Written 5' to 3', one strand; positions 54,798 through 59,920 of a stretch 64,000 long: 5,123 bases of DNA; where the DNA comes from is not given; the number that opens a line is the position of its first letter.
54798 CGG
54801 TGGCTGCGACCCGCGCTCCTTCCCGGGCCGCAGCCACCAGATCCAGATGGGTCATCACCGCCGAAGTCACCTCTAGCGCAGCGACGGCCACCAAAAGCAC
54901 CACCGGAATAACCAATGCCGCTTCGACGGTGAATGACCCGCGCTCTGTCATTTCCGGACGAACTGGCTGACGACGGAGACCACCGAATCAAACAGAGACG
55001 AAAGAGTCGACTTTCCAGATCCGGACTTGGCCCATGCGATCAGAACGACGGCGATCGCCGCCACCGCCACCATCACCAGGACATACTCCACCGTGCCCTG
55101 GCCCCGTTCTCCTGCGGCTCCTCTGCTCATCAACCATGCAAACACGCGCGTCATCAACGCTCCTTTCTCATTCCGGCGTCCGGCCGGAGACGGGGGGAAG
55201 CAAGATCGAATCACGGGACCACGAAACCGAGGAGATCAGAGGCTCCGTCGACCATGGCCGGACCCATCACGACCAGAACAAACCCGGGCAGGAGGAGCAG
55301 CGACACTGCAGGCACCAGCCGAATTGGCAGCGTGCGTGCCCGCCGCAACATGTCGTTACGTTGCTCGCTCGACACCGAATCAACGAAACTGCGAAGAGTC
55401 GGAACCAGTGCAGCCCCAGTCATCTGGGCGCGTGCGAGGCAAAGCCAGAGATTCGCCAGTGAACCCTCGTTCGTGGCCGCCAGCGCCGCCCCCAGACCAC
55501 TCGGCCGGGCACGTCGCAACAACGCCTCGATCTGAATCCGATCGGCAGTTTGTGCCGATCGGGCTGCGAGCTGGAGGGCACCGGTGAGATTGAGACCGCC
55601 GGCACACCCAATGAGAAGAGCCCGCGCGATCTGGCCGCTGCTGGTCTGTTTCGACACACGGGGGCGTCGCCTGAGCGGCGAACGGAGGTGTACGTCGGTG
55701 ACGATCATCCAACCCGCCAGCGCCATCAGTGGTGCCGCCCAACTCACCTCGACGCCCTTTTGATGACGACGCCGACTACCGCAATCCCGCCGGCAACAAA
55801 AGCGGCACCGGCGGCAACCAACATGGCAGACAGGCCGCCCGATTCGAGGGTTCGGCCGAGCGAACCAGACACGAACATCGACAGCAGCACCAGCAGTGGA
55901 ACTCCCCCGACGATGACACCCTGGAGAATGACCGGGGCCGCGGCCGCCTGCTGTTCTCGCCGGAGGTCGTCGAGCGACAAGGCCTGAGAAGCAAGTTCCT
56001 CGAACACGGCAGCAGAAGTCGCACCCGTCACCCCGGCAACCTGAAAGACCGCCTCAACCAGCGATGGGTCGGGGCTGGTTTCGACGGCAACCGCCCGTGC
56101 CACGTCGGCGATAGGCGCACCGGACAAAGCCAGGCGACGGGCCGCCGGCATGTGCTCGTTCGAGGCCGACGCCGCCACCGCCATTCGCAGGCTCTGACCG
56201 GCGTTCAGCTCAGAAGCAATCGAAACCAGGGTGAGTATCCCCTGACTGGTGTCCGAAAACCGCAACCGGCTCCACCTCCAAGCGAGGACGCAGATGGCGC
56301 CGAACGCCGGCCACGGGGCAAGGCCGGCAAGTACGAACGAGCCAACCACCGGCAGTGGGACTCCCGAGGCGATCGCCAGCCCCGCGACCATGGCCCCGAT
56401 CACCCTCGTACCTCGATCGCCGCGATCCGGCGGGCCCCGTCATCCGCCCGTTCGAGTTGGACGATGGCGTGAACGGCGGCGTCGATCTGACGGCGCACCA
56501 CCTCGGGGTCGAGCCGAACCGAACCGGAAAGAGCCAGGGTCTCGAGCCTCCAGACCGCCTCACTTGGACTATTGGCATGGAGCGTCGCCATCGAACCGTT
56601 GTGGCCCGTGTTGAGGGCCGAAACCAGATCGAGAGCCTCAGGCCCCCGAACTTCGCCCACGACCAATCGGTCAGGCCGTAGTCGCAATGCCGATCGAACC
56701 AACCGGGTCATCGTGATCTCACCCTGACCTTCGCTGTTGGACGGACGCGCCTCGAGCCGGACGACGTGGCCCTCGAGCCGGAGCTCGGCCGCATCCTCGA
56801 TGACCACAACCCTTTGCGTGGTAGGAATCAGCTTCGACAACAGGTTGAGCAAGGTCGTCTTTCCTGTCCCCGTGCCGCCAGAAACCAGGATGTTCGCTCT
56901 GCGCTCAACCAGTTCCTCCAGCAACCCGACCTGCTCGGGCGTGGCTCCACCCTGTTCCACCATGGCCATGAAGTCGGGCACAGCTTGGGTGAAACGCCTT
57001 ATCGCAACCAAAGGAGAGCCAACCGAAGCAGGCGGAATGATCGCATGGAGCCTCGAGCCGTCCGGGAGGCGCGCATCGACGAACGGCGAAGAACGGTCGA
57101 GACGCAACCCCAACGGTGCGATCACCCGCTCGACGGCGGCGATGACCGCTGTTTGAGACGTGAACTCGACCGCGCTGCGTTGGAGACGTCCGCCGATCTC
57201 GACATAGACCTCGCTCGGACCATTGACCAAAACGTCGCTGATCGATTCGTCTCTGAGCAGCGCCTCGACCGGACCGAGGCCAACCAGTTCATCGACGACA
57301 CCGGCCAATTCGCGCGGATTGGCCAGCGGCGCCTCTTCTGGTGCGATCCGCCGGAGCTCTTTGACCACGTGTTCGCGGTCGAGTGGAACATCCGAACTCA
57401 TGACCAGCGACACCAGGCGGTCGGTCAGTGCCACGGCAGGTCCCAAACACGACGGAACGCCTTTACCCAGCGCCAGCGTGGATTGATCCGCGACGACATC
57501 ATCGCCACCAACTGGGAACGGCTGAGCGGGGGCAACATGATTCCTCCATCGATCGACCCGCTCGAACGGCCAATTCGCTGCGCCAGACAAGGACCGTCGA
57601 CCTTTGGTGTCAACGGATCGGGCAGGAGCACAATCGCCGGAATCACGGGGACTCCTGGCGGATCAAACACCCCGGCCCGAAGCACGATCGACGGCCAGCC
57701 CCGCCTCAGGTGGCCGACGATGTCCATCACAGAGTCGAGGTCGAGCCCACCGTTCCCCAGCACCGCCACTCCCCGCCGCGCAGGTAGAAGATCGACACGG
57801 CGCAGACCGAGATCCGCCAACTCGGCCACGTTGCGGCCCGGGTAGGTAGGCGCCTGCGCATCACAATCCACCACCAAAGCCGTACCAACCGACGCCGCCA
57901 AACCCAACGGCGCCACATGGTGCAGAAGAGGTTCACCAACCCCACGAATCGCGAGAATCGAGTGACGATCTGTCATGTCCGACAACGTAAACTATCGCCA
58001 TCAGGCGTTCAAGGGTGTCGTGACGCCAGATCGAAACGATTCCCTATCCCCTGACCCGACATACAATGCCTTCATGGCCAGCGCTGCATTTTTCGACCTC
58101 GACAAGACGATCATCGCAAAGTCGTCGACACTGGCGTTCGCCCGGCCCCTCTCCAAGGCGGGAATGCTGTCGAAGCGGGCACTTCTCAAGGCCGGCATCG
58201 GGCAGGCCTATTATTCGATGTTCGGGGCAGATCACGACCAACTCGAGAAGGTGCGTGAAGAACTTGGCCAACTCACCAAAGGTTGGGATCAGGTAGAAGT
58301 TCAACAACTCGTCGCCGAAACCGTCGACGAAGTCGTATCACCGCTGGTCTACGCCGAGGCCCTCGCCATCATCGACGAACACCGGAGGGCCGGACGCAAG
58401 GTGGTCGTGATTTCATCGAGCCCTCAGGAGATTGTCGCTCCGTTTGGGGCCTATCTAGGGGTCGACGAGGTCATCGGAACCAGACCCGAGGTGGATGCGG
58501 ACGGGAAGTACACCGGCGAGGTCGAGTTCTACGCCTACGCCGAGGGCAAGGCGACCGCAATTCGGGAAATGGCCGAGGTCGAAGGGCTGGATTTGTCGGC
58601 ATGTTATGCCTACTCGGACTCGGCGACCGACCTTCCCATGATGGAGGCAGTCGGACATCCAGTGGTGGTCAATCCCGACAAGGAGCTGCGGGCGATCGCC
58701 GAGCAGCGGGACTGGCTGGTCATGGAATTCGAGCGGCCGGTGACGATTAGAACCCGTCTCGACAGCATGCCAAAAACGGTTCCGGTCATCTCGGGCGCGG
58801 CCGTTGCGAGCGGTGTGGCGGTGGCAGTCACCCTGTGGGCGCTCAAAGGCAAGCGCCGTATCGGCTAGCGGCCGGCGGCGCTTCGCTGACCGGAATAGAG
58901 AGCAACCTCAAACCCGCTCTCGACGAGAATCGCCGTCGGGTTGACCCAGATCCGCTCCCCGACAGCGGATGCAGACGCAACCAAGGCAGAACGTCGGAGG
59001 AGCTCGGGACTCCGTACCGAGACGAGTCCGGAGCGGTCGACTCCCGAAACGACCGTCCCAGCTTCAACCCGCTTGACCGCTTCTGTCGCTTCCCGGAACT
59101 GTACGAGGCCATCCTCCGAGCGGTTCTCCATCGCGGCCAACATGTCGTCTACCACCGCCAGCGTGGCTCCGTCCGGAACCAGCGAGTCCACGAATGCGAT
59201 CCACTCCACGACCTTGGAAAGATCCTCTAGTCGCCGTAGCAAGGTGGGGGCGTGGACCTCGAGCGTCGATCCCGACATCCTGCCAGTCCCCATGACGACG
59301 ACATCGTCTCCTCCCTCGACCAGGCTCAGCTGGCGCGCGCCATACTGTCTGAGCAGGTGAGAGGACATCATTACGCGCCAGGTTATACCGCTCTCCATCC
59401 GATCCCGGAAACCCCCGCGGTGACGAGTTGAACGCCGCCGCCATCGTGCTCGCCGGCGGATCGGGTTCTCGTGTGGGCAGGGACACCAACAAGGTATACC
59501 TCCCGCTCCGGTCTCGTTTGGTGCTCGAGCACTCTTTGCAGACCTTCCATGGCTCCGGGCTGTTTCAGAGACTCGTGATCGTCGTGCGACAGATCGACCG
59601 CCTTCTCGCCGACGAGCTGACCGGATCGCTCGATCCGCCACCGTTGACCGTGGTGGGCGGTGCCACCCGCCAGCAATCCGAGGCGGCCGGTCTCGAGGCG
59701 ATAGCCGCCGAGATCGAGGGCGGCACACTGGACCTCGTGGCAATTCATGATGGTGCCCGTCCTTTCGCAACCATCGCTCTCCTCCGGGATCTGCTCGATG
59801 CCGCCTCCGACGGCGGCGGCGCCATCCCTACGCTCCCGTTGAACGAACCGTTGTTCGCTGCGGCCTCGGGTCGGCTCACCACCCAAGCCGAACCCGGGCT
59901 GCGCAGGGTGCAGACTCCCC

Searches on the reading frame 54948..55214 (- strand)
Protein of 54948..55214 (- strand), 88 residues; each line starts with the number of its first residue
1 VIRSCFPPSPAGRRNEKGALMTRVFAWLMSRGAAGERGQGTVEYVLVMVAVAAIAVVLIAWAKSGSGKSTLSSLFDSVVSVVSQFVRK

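Call 85: search_protein_families(library=pfam, proteins=[window:54948-55214:-], max_evalue=0.001)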
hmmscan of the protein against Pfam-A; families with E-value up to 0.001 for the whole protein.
window:54948-55214:- (88 aa): 1 family
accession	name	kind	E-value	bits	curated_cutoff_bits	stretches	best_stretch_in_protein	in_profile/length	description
PF14029.11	DUF4244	-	1.1e-08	34.8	27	1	31-76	5-50/54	Protein of unknown function (DUF4244)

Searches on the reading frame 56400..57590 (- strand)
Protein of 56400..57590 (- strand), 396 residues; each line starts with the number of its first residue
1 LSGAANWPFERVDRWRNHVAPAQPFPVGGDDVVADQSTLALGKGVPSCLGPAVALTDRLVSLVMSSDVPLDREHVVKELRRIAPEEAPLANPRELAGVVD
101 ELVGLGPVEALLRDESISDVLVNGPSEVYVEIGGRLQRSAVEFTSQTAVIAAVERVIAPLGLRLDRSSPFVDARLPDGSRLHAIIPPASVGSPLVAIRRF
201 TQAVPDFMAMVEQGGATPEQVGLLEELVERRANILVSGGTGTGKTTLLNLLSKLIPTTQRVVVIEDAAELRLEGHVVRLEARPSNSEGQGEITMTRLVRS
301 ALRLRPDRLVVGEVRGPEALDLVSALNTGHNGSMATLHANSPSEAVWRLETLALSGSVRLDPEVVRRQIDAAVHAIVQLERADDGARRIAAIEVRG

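Call 85: search_protein_families(library=pfam, proteins=[window:56400-57590:-], max_evalue=0.001)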
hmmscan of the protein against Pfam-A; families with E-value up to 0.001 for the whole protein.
window:56400-57590:- (396 aa): 2 families
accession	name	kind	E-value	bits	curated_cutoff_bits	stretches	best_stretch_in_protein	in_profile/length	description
PF00437.27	T2SSE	-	1.4e-55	188.9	24.9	1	103-381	3-279/370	Type II/IV secretion system protein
PF13604.12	AAA_30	-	0.00079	19.6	27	0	217-260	3-47/191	AAA domain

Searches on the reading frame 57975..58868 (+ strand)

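Call 85: search_protein_families(library=pfam, proteins=[window:57975-58868:+], max_evalue=0.001)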
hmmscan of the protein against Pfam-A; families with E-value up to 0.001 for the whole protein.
window:57975-58868:+ (297 aa): 3 families
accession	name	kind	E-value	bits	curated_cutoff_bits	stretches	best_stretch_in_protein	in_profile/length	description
PF12710.13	HAD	-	3.5e-37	129.1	27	1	38-224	1-189/189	haloacid dehalogenase-like hydrolase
PF00702.32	Hydrolase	-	5.5e-09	37.1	26.4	1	37-227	3-191/191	haloacid dehalogenase-like hydrolase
PF08282.18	Hydrolase_3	-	0.00033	20.9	20.9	1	184-233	180-229/255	haloacid dehalogenase-like hydrolase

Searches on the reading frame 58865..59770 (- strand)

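Call 85: search_protein_families(library=pfam, proteins=[window:58865-59770:-], max_evalue=0.001)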
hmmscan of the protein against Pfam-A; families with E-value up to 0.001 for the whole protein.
window:58865-59770:- (301 aa): 1 family
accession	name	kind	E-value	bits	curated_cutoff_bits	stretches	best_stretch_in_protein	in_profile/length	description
PF01128.25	IspD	-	1.5e-05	25.3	27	1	197-296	96-201/221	2-C-methyl-D-erythritol 4-phosphate cytidylyltransferase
